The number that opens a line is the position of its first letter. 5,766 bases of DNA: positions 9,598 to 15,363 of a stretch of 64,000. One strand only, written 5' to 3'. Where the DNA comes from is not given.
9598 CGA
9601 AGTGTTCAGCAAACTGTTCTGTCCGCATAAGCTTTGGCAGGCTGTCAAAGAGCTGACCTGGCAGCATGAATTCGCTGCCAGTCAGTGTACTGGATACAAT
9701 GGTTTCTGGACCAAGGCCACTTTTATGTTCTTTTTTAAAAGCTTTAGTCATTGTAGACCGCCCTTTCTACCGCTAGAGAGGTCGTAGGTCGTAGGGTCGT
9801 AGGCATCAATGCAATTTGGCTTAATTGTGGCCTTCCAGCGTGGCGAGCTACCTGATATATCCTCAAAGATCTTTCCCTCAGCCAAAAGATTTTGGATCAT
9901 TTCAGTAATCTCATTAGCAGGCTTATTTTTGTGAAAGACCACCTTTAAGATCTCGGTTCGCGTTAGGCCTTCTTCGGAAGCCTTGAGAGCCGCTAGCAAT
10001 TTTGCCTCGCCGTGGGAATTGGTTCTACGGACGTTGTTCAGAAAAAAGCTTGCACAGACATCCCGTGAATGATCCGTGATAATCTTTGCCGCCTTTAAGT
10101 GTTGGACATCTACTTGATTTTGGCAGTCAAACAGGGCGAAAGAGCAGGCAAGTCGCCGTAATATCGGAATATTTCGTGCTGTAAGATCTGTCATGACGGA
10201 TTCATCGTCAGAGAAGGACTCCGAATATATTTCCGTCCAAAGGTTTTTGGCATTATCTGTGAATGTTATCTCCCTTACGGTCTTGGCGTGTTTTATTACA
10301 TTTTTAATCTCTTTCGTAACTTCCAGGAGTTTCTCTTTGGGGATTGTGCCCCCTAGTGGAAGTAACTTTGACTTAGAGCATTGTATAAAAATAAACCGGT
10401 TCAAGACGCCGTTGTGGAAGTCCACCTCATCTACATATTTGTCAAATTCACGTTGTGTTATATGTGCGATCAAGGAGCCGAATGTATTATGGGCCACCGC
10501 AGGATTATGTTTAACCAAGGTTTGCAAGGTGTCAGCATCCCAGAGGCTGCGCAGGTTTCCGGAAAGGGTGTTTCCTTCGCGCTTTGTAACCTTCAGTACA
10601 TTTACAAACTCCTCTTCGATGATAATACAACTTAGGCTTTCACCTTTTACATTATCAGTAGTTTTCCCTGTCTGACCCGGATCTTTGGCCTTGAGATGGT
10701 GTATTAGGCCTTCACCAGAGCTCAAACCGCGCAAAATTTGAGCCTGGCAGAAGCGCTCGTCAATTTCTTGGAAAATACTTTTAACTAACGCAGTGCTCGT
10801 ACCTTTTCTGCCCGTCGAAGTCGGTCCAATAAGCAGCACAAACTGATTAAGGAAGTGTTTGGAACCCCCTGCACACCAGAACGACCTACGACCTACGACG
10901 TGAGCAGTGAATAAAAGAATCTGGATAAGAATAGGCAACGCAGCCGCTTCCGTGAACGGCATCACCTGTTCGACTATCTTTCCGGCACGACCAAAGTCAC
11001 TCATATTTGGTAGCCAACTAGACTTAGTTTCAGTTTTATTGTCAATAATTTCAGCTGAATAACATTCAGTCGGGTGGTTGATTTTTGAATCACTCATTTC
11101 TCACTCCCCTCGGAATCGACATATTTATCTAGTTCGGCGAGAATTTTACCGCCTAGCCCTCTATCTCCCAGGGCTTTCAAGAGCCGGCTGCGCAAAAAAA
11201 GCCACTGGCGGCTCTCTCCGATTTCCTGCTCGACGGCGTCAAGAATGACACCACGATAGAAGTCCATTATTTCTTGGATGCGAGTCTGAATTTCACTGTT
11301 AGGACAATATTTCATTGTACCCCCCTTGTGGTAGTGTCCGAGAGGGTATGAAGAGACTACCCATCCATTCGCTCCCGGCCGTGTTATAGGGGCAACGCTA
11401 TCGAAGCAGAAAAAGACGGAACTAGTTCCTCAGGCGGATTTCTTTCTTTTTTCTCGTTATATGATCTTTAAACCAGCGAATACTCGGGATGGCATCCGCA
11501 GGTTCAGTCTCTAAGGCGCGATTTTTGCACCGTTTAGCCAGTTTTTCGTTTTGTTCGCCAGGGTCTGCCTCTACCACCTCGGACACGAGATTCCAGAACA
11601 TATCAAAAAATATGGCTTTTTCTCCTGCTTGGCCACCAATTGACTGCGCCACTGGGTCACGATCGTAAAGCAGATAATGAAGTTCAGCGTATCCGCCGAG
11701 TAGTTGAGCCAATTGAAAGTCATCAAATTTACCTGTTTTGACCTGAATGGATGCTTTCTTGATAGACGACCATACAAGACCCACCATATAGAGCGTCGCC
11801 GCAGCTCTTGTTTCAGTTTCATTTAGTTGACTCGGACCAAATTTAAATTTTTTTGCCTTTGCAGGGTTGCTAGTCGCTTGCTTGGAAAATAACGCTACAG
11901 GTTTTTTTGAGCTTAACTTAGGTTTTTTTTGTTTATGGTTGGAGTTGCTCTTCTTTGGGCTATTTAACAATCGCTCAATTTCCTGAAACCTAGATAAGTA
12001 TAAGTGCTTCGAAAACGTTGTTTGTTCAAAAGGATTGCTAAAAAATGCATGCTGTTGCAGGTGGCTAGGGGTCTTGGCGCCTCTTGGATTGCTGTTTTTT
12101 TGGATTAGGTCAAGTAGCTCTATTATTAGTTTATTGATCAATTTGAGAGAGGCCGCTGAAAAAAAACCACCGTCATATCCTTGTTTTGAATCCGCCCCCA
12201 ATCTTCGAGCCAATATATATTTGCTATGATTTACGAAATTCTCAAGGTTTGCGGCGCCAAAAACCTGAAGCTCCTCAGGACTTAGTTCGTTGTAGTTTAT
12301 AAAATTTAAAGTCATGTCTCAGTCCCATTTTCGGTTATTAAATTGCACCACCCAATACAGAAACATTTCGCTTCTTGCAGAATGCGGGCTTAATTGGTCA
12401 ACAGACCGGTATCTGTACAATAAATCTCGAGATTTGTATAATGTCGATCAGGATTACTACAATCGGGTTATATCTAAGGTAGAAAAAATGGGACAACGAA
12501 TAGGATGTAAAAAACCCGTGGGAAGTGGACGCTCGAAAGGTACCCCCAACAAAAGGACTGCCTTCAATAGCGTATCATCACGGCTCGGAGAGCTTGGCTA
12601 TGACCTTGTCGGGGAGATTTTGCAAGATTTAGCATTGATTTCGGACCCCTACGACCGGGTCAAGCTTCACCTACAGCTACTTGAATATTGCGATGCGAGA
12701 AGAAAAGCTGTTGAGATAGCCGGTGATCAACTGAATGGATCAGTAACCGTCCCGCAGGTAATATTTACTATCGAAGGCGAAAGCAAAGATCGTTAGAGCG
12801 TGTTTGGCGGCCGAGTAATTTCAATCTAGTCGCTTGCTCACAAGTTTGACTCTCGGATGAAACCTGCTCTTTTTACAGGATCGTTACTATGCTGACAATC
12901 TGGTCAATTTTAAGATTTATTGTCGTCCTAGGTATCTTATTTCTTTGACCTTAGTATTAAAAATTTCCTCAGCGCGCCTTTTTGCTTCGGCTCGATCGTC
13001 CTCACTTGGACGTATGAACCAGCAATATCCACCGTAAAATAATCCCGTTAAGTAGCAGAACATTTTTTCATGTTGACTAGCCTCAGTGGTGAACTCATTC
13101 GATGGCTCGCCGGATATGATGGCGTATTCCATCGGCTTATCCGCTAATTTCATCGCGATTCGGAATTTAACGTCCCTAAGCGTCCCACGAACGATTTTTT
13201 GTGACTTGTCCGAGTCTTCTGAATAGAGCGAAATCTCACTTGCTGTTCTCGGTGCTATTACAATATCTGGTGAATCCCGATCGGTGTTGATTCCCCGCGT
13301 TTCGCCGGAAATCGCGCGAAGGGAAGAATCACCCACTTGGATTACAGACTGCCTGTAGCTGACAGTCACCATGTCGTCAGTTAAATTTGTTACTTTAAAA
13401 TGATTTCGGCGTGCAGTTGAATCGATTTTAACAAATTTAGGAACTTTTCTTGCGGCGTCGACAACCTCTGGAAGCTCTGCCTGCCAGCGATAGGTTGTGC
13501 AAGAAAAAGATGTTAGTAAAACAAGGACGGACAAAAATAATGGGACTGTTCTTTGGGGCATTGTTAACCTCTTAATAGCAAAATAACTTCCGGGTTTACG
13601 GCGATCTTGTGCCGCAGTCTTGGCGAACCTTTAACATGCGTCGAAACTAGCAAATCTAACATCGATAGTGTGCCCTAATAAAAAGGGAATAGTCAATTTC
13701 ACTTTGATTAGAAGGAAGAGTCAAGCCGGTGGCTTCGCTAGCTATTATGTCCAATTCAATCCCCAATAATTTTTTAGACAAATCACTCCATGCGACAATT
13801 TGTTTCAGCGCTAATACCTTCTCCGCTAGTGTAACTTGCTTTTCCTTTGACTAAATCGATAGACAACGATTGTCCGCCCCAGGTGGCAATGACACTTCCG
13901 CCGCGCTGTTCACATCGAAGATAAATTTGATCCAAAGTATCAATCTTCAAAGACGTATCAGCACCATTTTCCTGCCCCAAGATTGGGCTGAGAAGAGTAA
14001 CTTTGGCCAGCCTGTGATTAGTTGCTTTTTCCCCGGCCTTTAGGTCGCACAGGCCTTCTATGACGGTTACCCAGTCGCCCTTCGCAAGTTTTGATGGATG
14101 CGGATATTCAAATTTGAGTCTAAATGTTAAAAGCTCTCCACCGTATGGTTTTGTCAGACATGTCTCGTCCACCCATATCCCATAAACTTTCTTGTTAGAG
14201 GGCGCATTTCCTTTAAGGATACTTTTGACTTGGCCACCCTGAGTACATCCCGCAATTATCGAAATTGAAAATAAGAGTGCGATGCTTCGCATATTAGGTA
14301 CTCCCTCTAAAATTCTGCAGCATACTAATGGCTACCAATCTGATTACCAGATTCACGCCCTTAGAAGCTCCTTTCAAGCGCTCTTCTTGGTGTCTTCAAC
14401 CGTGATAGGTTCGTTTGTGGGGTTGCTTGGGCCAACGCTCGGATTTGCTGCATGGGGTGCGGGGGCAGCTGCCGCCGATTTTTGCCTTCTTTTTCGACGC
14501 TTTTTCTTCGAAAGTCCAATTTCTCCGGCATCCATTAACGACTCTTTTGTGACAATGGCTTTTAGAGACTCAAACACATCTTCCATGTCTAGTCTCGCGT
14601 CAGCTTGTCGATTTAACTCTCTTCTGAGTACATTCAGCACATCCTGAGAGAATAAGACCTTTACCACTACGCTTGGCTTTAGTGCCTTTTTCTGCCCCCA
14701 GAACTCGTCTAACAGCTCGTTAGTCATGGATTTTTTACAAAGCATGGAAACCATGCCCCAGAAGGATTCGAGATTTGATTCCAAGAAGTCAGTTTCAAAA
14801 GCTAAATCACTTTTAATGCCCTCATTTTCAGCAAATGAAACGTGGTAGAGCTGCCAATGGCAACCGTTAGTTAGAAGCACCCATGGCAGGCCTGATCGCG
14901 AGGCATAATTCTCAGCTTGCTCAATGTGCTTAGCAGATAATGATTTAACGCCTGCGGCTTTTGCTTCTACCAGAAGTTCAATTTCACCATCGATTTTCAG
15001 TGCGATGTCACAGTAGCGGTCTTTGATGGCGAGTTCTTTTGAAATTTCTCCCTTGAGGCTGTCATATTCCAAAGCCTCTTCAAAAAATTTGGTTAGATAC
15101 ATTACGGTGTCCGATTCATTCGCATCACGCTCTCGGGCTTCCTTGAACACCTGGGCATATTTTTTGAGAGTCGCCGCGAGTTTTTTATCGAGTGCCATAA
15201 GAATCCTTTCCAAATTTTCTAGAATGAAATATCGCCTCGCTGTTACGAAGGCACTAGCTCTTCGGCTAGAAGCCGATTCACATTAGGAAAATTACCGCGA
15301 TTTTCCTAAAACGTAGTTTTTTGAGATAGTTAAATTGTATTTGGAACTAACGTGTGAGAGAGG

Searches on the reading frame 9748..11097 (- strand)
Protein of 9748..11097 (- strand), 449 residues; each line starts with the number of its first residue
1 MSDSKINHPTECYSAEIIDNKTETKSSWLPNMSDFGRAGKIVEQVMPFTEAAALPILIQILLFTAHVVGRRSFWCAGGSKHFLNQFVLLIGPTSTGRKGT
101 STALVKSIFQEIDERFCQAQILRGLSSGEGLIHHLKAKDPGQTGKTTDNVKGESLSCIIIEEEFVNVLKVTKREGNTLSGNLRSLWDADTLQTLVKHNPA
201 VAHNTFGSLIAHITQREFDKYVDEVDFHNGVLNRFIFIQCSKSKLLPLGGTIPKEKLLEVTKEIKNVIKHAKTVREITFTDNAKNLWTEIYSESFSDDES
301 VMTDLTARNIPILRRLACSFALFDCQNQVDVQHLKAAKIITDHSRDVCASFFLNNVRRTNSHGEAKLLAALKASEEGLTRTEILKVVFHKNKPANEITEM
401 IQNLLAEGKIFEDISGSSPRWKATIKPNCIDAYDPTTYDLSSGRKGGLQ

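Call 48: search_protein_families(library=pfam, proteins=[window:9748-11097:-], max_evalue=0.01)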
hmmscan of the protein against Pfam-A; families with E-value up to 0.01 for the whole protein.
window:9748-11097:- (449 aa): 2 families
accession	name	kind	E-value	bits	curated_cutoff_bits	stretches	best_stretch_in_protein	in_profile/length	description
PF13148.11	DUF3987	-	2.5e-05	24.1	27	1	151-337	140-347/364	Protein of unknown function (DUF3987)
PF17855.7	MCM_lid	-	0.0018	19.1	27.4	1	264-344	3-86/87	MCM AAA-lid domain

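Call 105: search_protein_families(library=padloc, proteins=[window:9748-11097:-], max_evalue=0.01)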
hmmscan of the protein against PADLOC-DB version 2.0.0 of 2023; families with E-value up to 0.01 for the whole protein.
window:9748-11097:- (449 aa): 0 families

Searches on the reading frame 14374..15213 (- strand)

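Call 48: search_protein_families(library=pfam, proteins=[window:14374-15213:-], max_evalue=0.01)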
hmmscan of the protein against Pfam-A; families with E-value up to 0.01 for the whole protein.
window:14374-15213:- (279 aa): 4 families
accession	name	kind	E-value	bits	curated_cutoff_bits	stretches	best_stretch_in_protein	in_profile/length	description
PF13588.12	HSDR_N_2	-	1.5e-07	31.9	25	1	52-130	23-101/110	Type I restriction enzyme R protein N terminus (HSDR_N)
PF04313.20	HSDR_N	-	0.00088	19.6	25.1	1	63-125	123-192/198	Type I restriction enzyme R protein N terminus (HSDR_N)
PF20464.3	MmeI_N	-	0.002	18.9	27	1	31-133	18-128/181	MmeI, N-terminal domain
PF20194.3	DUF6557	-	0.0053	17.8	27.8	0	10-47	22-60/144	Family of unknown function (DUF6557)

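Call 105: search_protein_families(library=padloc, proteins=[window:14374-15213:-], max_evalue=0.01)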
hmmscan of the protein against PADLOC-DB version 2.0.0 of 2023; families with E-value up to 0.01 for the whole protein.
window:14374-15213:- (279 aa): 1 family
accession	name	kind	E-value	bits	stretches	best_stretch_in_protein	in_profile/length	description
PDLC03604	REase_MTase_IIG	-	1.1e-07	28.3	1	64-191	76-207/1011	Type IIG restriction enzyme-methyltransferase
